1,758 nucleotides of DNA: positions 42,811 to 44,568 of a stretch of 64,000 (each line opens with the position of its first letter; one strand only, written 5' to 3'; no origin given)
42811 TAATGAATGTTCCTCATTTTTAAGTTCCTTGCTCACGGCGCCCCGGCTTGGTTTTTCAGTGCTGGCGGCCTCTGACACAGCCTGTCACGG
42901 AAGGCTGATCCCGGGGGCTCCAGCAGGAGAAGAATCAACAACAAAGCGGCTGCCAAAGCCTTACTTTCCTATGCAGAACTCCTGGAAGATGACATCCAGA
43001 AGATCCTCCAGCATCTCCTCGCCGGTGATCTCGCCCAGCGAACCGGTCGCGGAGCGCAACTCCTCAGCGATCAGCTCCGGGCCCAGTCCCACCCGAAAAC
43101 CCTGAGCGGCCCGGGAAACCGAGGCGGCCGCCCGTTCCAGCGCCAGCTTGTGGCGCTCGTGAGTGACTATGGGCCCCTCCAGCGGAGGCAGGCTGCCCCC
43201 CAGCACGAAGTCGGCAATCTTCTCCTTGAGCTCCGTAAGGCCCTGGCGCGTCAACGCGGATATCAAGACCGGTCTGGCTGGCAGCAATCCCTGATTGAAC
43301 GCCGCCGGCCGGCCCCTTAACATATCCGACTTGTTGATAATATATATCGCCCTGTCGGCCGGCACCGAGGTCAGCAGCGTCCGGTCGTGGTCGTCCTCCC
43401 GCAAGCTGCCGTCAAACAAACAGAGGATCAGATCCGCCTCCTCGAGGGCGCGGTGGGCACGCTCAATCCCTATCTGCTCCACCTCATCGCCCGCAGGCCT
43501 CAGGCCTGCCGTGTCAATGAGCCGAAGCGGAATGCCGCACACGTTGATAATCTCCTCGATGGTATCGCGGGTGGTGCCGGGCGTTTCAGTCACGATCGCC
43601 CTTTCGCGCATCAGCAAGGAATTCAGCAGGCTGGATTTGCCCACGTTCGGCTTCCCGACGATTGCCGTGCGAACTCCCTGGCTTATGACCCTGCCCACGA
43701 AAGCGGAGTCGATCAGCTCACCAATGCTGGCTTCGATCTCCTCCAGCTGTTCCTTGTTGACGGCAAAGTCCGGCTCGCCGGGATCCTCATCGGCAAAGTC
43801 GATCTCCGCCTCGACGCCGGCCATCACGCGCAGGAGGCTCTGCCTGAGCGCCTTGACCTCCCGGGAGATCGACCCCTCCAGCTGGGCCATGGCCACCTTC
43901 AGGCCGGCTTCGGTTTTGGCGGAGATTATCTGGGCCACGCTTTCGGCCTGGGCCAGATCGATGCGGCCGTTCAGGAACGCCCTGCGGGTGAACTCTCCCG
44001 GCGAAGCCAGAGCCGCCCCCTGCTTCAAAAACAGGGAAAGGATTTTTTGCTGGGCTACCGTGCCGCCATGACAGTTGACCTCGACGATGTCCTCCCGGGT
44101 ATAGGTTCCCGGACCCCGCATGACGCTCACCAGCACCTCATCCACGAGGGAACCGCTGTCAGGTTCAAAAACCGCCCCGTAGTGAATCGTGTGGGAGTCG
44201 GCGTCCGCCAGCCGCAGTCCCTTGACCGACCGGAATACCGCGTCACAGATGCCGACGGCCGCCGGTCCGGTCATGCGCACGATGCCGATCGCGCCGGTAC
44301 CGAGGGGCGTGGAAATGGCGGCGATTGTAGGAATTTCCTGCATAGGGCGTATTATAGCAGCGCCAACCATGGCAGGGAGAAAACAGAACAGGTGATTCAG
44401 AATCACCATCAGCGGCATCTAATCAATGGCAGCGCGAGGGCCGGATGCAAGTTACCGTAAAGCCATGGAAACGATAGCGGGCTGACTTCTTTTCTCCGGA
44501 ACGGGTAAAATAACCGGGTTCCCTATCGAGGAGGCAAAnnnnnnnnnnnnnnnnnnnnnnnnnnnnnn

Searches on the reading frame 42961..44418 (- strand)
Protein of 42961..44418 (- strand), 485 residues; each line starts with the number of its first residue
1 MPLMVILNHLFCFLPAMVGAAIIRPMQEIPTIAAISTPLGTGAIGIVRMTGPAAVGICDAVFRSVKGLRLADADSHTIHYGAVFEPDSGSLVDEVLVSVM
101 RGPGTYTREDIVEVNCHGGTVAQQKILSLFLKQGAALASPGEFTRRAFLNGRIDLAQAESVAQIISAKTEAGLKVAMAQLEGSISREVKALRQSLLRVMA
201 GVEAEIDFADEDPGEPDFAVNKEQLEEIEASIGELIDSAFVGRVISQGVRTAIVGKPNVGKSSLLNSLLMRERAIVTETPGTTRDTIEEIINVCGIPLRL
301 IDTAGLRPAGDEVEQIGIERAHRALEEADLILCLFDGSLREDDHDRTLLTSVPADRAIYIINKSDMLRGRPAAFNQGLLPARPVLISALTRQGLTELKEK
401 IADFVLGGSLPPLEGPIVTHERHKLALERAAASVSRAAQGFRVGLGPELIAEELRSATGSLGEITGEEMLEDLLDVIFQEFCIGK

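Call 18: search_protein_families(library=ncbifam, proteins=[window:42961-44418:-], max_evalue=0.00001)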
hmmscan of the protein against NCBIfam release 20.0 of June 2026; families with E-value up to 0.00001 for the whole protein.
window:42961-44418:- (485 aa): 14 families
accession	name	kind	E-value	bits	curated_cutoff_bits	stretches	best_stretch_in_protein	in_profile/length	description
NF003661.0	PRK05291.1-3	equivalog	1e-114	384.4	380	1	31-485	5-448/448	tRNA uridine-5-carboxymethylaminomethyl(34) synthesis GTPase MnmE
TIGR00450.1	mnmE_trmE_thdF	equivalog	2.6e-111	372.9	252.6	1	37-485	2-446/446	tRNA uridine-5-carboxymethylaminomethyl(34) synthesis GTPase MnmE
TIGR03594.1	GTPase_EngA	equivalog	3.1e-32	112.1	306.7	1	246-402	173-343/432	ribosome biogenesis GTPase Der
TIGR03918.1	GTP_HydF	equivalog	6.2e-24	84.6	325.55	1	249-404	8-166/392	[FeFe] hydrogenase H-cluster maturation GTPase HydF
NF000908.1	PRK00089.1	equivalog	1.6e-23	83.4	237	1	251-405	6-167/291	GTPase Era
NF007071.0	PRK09518.1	equivalog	4.9e-22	78.2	953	1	244-367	440-568/706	bifunctional cytidylate kinase/GTPase Der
NF002828.0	PRK03003.1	equivalog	3.3e-21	75.4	631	1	248-367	213-337/477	ribosome biogenesis GTPase Der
TIGR00231.1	small_GTP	domain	1.2e-19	70.7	42.5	1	250-365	5-123/164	GTP-binding protein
TIGR00436.1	era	equivalog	1.3e-14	54.2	116.25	1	250-353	2-104/270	GTPase Era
TIGR03596.1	GTPase_YlqF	equivalog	5.3e-12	45.7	208.2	1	243-310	113-177/276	ribosome biogenesis GTPase YlqF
TIGR03156.1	GTP_HflX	equivalog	2.4e-09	36.6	216.75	1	169-403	110-349/351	GTPase HflX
TIGR03598.1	GTPase_YsxC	equivalog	6.7e-08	32.4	124.45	1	247-285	17-56/186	ribosome biogenesis GTP-binding protein YihA/YsxC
TIGR00437.1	feoB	equivalog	7.4e-07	28.2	315.65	1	255-401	1-150/594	ferrous iron transport protein B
TIGR03597.1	GTPase_YqeH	equivalog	3.1e-06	26.6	297.4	0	248-309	155-218/361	ribosome biogenesis GTPase YqeH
